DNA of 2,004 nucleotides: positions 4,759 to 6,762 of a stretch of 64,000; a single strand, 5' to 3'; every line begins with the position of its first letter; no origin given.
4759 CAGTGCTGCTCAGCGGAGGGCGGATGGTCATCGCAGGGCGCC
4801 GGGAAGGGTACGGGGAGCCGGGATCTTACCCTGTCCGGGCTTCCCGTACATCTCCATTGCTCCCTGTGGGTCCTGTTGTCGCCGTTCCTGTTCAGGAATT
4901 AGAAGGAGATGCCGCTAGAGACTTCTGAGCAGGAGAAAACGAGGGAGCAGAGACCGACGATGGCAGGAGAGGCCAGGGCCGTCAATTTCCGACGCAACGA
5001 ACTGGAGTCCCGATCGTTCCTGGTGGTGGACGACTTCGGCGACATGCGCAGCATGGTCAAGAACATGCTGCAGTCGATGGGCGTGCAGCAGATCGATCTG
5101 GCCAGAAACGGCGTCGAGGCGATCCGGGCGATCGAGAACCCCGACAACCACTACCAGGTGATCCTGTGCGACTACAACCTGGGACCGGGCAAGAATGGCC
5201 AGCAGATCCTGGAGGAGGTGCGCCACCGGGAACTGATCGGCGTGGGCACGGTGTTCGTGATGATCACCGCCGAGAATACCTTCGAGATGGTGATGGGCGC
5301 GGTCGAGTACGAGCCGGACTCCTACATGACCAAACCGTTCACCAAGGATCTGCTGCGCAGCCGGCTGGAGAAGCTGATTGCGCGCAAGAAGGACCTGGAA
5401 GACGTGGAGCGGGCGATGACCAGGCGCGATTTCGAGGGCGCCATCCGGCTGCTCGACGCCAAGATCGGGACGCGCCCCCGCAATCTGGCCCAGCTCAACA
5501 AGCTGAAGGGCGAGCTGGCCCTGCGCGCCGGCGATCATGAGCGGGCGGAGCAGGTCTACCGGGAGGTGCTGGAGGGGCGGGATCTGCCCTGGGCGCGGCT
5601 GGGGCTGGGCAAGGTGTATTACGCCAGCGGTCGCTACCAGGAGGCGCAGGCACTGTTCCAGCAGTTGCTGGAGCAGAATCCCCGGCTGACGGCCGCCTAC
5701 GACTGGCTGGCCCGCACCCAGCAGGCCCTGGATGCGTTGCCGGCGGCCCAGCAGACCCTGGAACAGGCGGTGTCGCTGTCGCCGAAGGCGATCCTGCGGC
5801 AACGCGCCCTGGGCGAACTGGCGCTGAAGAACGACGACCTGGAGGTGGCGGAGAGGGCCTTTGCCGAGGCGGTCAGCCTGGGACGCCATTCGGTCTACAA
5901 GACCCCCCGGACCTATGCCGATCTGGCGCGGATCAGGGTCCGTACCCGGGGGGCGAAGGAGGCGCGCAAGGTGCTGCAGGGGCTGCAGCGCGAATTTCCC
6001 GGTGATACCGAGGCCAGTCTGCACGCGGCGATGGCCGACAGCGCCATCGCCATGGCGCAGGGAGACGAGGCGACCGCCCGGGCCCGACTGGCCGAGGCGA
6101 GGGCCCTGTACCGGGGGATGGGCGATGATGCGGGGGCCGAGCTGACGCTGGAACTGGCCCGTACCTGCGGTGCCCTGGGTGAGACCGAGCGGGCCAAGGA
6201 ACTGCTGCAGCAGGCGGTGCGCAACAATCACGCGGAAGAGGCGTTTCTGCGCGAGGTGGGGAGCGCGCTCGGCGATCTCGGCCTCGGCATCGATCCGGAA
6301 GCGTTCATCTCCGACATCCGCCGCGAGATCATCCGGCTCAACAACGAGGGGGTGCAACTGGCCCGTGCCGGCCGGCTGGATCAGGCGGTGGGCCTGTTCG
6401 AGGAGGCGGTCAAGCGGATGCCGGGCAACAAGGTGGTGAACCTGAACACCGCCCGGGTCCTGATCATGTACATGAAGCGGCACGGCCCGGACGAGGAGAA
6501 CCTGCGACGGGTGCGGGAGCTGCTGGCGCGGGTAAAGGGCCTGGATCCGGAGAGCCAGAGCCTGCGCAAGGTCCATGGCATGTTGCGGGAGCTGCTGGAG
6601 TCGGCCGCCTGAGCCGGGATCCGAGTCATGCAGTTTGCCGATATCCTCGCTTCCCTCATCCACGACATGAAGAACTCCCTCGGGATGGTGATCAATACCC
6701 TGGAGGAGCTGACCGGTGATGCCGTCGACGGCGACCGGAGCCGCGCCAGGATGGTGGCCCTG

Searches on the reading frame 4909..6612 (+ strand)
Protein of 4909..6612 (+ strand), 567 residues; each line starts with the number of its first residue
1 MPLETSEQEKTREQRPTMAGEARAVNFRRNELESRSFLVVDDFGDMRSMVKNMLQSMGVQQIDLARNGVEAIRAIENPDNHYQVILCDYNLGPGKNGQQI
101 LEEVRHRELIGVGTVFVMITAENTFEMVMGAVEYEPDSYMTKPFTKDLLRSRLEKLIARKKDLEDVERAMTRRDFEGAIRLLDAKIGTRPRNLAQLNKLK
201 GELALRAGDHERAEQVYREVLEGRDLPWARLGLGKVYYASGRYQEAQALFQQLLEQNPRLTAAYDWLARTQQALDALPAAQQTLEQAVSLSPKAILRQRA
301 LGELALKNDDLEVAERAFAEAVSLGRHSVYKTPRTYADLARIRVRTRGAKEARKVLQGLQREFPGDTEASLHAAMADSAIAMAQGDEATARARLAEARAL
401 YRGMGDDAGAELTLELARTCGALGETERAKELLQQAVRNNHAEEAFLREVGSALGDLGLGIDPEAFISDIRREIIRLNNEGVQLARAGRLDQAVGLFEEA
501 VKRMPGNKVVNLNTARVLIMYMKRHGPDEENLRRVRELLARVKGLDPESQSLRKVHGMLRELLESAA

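Call 3: search_protein_families(library=pfam, proteins=[window:4909-6612:+], max_evalue=0.01)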
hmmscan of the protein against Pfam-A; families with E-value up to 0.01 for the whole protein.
window:4909-6612:+ (567 aa): 23 families
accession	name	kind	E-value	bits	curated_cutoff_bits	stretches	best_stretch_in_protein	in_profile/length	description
PF14559.12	TPR_19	-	4e-23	81.9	25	4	204-259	1-57/68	Tetratricopeptide repeat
PF07719.23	TPR_2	-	1.2e-17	62.9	27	2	232-259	6-33/34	Tetratricopeptide repeat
PF13424.12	TPR_12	-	2e-16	60.4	30.1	2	228-290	4-74/77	Tetratricopeptide repeat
PF00072.30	Response_reg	-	5.1e-16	59.3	30.2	1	38-153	2-110/111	Response regulator receiver domain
PF13428.12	TPR_14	-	1.8e-15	56.3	23.5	1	227-269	1-43/44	Tetratricopeptide repeat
PF13181.12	TPR_8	-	8.8e-13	47.8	25.7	0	232-258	6-32/34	Tetratricopeptide repeat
PF13432.12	TPR_16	-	1.3e-12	48.4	32.7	2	231-294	1-64/65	Tetratricopeptide repeat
PF00515.34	TPR_1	-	5.4e-10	39.1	27.8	1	229-259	3-33/34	Tetratricopeptide repeat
PF13174.12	TPR_6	-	2.7e-09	37.5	26.3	1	229-258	2-31/33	Tetratricopeptide repeat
PF13176.12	TPR_7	-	2.8e-07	30.5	27.9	1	231-257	3-29/36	Tetratricopeptide repeat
PF23914.1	TPR_CcmH_CycH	-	3.8e-07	30.5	42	1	301-391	56-141/158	Cytochrome c-type biogenesis protein H TPR domain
PF01535.26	PPR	-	6.7e-06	26.5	25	0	484-502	10-28/31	PPR repeat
PF13414.12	TPR_11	-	5.3e-05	23.3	26.8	1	234-272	1-39/42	TPR repeat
PF24575.1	TPR_Slam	-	7.8e-05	23.5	35.2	0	216-273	37-93/104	Surface lipoprotein assembly modifier, N-terminal TPR repeats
PF07721.20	TPR_4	-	9.3e-05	23.1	27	1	227-252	1-26/26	Tetratricopeptide repeat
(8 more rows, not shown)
